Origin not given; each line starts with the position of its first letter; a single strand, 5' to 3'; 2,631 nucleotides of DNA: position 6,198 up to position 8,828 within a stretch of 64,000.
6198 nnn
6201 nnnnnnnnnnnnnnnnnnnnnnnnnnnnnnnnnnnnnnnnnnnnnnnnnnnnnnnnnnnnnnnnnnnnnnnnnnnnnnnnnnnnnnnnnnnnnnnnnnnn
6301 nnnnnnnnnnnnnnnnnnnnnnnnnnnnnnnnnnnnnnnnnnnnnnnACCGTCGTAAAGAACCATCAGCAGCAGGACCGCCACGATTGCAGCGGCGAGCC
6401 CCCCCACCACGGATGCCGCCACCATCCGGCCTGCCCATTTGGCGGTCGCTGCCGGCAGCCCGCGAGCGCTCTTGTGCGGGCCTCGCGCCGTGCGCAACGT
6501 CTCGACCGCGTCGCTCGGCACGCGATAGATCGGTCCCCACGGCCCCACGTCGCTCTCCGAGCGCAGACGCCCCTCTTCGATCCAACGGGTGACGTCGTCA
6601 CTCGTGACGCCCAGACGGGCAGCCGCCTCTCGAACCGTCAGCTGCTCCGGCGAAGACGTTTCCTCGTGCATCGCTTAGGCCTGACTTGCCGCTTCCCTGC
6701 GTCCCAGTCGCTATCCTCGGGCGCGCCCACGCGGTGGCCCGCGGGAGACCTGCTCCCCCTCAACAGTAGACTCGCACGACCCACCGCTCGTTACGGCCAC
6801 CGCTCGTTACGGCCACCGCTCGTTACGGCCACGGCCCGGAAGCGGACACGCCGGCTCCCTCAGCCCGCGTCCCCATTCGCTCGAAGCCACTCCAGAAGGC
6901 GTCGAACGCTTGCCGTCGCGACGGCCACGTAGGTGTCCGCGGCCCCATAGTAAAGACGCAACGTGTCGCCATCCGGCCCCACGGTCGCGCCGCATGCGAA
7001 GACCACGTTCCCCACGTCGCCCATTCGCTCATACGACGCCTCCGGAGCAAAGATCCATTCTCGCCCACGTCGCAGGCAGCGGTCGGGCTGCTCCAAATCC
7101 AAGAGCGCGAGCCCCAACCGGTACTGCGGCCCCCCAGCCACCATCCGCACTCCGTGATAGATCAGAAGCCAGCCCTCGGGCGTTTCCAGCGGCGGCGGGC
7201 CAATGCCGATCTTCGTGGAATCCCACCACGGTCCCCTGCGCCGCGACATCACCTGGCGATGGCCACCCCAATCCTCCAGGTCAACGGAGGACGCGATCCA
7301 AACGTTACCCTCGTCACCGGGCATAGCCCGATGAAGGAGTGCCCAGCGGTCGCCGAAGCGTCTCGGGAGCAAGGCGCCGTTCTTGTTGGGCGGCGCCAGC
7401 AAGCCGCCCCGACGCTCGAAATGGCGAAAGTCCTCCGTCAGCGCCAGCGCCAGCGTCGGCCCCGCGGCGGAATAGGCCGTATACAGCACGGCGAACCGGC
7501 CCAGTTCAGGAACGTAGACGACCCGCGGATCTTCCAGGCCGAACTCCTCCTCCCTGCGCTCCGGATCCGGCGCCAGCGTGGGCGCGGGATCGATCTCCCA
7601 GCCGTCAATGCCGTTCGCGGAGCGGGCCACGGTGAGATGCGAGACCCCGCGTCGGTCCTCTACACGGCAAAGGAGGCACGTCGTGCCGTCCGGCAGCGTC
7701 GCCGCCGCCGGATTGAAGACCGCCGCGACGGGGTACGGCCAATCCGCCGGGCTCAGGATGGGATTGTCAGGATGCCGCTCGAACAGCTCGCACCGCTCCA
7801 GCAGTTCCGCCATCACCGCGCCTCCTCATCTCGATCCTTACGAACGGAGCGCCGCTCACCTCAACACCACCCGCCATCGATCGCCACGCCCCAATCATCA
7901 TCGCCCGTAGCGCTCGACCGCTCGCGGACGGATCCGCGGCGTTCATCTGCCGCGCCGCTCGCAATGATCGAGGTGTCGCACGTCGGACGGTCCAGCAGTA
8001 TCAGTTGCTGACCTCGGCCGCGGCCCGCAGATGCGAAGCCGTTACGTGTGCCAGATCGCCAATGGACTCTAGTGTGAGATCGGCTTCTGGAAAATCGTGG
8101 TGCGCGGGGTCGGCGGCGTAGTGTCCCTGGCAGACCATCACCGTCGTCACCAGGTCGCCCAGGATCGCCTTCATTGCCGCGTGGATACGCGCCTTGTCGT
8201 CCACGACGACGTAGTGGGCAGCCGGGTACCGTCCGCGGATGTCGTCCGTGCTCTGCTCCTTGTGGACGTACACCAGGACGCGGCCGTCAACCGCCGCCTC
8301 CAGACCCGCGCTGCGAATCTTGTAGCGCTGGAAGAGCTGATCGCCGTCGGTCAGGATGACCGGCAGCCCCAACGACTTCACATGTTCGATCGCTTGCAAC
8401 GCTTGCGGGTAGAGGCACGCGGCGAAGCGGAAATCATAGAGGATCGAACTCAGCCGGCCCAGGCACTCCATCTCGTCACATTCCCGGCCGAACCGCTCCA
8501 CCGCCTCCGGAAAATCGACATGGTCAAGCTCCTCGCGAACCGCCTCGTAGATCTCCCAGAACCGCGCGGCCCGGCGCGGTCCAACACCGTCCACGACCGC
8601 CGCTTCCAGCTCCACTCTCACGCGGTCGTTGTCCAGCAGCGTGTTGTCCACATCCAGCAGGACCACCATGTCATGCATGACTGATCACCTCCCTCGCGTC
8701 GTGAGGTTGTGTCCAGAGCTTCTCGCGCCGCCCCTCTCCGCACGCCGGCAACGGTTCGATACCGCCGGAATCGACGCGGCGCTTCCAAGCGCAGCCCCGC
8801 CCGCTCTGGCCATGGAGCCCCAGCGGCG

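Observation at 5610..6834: Excisionase-type HTH fused through a TM helix to a class-F-like sortase, with a perfect 16-bp x3.4 tandem repeat upstream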

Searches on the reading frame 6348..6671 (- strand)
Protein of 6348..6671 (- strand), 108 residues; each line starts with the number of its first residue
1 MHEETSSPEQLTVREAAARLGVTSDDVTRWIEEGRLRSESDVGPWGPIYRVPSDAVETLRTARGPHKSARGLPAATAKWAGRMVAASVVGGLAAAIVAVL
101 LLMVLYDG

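Call 23: find_homologous_proteins(query=A2, max_evalue=0.001)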
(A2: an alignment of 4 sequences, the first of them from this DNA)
Query A2 (4 sequences) (108 aa, profile of the alignment): 2 proteins with E <= 0.001 among 8000 candidates.
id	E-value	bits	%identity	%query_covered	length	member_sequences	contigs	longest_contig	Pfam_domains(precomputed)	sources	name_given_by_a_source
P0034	3.9e-25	106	100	57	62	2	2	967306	PF12728.14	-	-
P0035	8.0e-4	37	60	28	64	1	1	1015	PF12728.14,PF00376.30,PF13411.13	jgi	jgi:excisionase family DNA binding protein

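Call 25: find_encoding_contigs(protein=P0034, flank=10000, max_places=6)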
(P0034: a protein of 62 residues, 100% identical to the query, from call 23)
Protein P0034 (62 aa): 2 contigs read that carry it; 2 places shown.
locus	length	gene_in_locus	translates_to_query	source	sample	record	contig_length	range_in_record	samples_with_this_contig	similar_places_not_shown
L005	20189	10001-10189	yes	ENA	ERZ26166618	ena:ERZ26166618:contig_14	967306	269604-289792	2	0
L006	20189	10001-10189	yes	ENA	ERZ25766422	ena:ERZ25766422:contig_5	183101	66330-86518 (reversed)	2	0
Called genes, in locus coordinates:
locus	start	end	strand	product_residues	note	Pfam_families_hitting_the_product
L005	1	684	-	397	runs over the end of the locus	-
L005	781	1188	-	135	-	PF00076:RRM_1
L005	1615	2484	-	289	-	PF02737:3HCDH_N (weak), PF02826:2-Hacid_dh_C, PF03446:NAD_binding_2, PF03807:F420_oxidored (weak), PF00393:6PGD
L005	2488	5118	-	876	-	PF00923:TAL_FSA, PF00342:PGI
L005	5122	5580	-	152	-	PF02502:LacAB_rpiB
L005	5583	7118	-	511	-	PF00456:Transketolase_N, PF02779:Transket_pyr, PF02780:Transketolase_C, PF22613:Transketolase_C_1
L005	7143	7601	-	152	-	PF00456:Transketolase_N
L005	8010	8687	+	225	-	PF00702:Hydrolase (weak)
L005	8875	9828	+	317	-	PF04041:Glyco_hydro_130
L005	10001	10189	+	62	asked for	PF12728:HTH_17 (weak)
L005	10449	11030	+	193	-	PF04203:Sortase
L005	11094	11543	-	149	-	PF13384:HTH_23 (weak)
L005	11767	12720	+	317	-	-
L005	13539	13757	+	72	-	PF08281:Sigma70_r4_2, PF04545:Sigma70_r4 (weak)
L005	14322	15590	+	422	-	PF07811:TadE (weak), PF13400:Tad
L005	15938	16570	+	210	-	PF01227:GTP_cyclohydroI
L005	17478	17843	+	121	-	-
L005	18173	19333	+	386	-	-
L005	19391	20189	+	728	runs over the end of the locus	-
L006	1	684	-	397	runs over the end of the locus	-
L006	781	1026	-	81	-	PF00076:RRM_1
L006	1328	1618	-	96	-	PF00479:G6PD_N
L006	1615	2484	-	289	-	PF02737:3HCDH_N (weak), PF02826:2-Hacid_dh_C, PF03446:NAD_binding_2, PF03807:F420_oxidored (weak), PF00393:6PGD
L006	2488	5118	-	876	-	PF00923:TAL_FSA, PF00342:PGI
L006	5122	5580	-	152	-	PF02502:LacAB_rpiB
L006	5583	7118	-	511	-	PF00456:Transketolase_N, PF02779:Transket_pyr, PF02780:Transketolase_C, PF22613:Transketolase_C_1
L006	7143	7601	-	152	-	PF00456:Transketolase_N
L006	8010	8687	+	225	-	PF00702:Hydrolase (weak)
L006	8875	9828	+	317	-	PF04041:Glyco_hydro_130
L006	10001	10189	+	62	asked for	PF12728:HTH_17 (weak)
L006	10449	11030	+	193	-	PF04203:Sortase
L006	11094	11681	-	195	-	PF13384:HTH_23 (weak)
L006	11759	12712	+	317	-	-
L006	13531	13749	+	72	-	PF08281:Sigma70_r4_2, PF04545:Sigma70_r4 (weak)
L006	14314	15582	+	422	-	PF07811:TadE (weak), PF13400:Tad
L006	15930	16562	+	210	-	PF01227:GTP_cyclohydroI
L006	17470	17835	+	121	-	-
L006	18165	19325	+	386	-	-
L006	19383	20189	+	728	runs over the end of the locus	-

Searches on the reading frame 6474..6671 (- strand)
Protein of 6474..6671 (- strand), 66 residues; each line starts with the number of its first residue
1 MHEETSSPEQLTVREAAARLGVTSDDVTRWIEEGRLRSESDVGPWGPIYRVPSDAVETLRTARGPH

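Call 97: search_protein_families(library=phrogs, proteins=[window:6474-6671:-], max_evalue=0.01)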
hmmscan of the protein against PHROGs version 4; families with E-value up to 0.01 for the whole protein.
window:6474-6671:- (66 aa): 9 families
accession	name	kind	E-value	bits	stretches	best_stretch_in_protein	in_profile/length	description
phrog_2907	-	integration and excision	3.3e-06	28.5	1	8-47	4-45/117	excisionase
phrog_66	-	integration and excision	5.6e-05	24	1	3-58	86-138/412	excisionase and transcriptional regulator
phrog_2474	-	transcription regulation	0.00023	22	1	7-40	45-78/118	MerR-like transcriptional regulator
phrog_57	-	head and packaging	0.00031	21.6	1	3-40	5-42/199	terminase small subunit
phrog_2655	-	integration and excision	0.0019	18.9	1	5-58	109-162/181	excisionase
phrog_17819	-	unknown function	0.003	18.3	1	10-35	22-47/60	-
phrog_7506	-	integration and excision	0.0042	18.5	1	4-43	9-47/78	recombination directionality factor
phrog_10045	-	DNA, RNA and nucleotide metabolism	0.0042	17.9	1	6-37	16-47/74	HTH DNA binding protein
phrog_597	-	DNA, RNA and nucleotide metabolism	0.0069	17.4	1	1-34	103-136/200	DNA binding protein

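Call 101: predict_structure(alignment_id=A7)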
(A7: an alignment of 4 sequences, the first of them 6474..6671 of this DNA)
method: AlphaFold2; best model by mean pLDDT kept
length: 66 residues; sequences in the alignment: 4
mean_pLDDT: 80.4   pTM: 0.61
mean pLDDT of the five models: 80.4, 79.8, 79.4, 79.1, 78.6
residues with pLDDT >= 90: 8; 70-90: 47; 50-70: 5; < 50: 6
segments of 3 or more residues with pLDDT < 50: 2-6
pLDDT, mean of each block of 10 residues (from residue 1): 57 88 90 88 82 86 65
secondary structure, 60 per line:
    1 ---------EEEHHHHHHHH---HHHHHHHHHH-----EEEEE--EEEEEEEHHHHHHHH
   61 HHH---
elements in order: E10-12 H13-20 H24-33 E39-43 E46-52 H53-63

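Call 104: fold_search(model_id=the predicted structure, library=pdb)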
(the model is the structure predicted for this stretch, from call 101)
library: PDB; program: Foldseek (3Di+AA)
matches with E <= 10: 1323; with E <= 0.001: 0
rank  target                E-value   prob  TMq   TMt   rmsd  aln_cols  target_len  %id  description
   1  5i44_A                1.6e-03  1.00  0.63  0.62   2.2        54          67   24  Structure of RacA-DNA complex; P21 form (released 2016-05-04)
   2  5i44_B                2.6e-03  1.00  0.62  0.61   2.2        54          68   24  Structure of RacA-DNA complex; P21 form (released 2016-05-04)
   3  5i44_I                2.8e-03  1.00  0.62  0.63   2.1        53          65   24  Structure of RacA-DNA complex; P21 form (released 2016-05-04)
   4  5i44_K                3.0e-03  1.00  0.64  0.64   2.2        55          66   24  Structure of RacA-DNA complex; P21 form (released 2016-05-04)
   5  4j2n_A                6.1e-03  1.00  0.66  0.79   1.7        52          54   33  Crystal Structure of mycobacteriophage Pukovnik Xis (released 2013-10-23)
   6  5i41                  6.1e-03  1.00  0.61  0.61   2.6        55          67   24  Structure of the apo RacA DNA binding domain (released 2016-05-04)
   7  6ama_P                7.0e-03  1.00  0.71  0.82   1.3        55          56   29  Structure of S. coelicolor/S. venezuelae BldC-smeA-ssfA complex to 3.09 Angstrom (released 2018-03-28)
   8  6ama_B                7.5e-03  1.00  0.70  0.82   2.9        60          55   28  Structure of S. coelicolor/S. venezuelae BldC-smeA-ssfA complex to 3.09 Angstrom (released 2018-03-28)
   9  5d8c_B                8.0e-03  1.00  0.62  0.34   3.4        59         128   20  Crystal structure of HiNmlR, a MerR family regulator lacking the sensor domain, bound to promoter DNA (released 2016-06-29)
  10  4j2n_C                9.2e-03  1.00  0.66  0.77   1.7        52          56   33  Crystal Structure of mycobacteriophage Pukovnik Xis (released 2013-10-23)
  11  6ama_H                9.8e-03  1.00  0.68  0.81   1.1        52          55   31  Structure of S. coelicolor/S. venezuelae BldC-smeA-ssfA complex to 3.09 Angstrom (released 2018-03-28)
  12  5i44_G                1.2e-02  1.00  0.64  0.63   2.2        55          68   24  Structure of RacA-DNA complex; P21 form (released 2016-05-04)
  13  5d90_C                1.3e-02  1.00  0.58  0.32   2.7        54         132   18  Crystal structure of HiNmlR, a MerR family regulator lacking the sensor domain, bound to promoter DNA (released 2016-06-29)
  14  6ama_Y                1.6e-02  1.00  0.66  0.74   2.0        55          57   29  Structure of S. coelicolor/S. venezuelae BldC-smeA-ssfA complex to 3.09 Angstrom (released 2018-03-28)
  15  5d90_B                1.6e-02  1.00  0.58  0.34   2.9        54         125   18  Crystal structure of HiNmlR, a MerR family regulator lacking the sensor domain, bound to promoter DNA (released 2016-06-29)
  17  6ama_A                1.8e-02  1.00  0.67  0.80   3.0        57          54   30  Structure of S. coelicolor/S. venezuelae BldC-smeA-ssfA complex to 3.09 Angstrom (released 2018-03-28)
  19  6amk_A                2.3e-02  1.00  0.69  0.86   1.3        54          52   31  Structure of Streptomyces venezuelae BldC-whiI opt complex (released 2018-03-28)
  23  5i44_H                2.8e-02  1.00  0.60  0.61   2.4        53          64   24  Structure of RacA-DNA complex; P21 form (released 2016-05-04)
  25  6amk_B                3.5e-02  1.00  0.68  0.86   1.1        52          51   31  Structure of Streptomyces venezuelae BldC-whiI opt complex (released 2018-03-28)
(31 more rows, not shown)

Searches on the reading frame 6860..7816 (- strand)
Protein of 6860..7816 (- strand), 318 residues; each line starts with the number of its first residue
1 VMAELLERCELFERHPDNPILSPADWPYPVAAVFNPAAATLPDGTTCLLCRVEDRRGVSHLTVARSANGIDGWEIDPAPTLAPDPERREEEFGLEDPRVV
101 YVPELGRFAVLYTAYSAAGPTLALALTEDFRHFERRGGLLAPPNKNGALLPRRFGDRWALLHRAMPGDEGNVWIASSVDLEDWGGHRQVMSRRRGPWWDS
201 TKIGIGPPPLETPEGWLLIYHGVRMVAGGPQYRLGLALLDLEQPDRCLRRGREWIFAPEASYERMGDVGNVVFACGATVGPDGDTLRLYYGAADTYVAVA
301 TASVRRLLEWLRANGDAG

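Call 4: search_protein_families(library=pfam, proteins=[window:6860-7816:-], max_evalue=0.01)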
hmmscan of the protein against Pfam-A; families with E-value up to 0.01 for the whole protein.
window:6860-7816:- (318 aa): 1 family
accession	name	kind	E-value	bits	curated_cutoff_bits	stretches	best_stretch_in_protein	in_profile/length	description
PF04041.19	Glyco_hydro_130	-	1.6e-51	175.6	26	1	26-312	22-319/320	beta-1,4-mannooligosaccharide phosphorylase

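Call 5: search_protein_families(library=ncbifam, proteins=[window:6860-7816:-], max_evalue=0.01)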
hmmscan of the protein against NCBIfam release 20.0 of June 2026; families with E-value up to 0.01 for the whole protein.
window:6860-7816:- (318 aa): 3 families
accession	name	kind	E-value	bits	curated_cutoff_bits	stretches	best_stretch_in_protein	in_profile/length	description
NF050092.1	BtaManbiosPhlase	equivalog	3.6e-60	203.7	550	1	57-311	105-350/351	BtaManbiosPhlase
NF052550.1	BManbPhaseBMBP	equivalog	1.1e-56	192.4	450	1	13-303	5-290/296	beta-1,2-mannobiose phosphorylase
NF058598.1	BetMansidBT3780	equivalog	2e-23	83.1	550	2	171-302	219-362/366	beta-1,2-mannosidase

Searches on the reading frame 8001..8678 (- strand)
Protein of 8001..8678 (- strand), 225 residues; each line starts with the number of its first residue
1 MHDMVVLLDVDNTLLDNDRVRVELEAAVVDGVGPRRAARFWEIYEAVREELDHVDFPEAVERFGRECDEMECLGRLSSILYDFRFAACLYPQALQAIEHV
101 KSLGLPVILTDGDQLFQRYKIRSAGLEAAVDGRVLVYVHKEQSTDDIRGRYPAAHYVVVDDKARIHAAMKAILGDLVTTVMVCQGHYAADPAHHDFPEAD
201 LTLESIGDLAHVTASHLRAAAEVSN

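Call 4: search_protein_families(library=pfam, proteins=[window:8001-8678:-], max_evalue=0.01)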
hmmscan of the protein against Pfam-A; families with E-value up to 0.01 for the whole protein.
window:8001-8678:- (225 aa): 2 families
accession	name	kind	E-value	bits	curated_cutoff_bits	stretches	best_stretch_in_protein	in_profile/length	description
PF00702.32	Hydrolase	-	1.8e-06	28.9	26.4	1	5-139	3-150/191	haloacid dehalogenase-like hydrolase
PF12710.13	HAD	-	0.0011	19.9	27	1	6-125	1-123/189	haloacid dehalogenase-like hydrolase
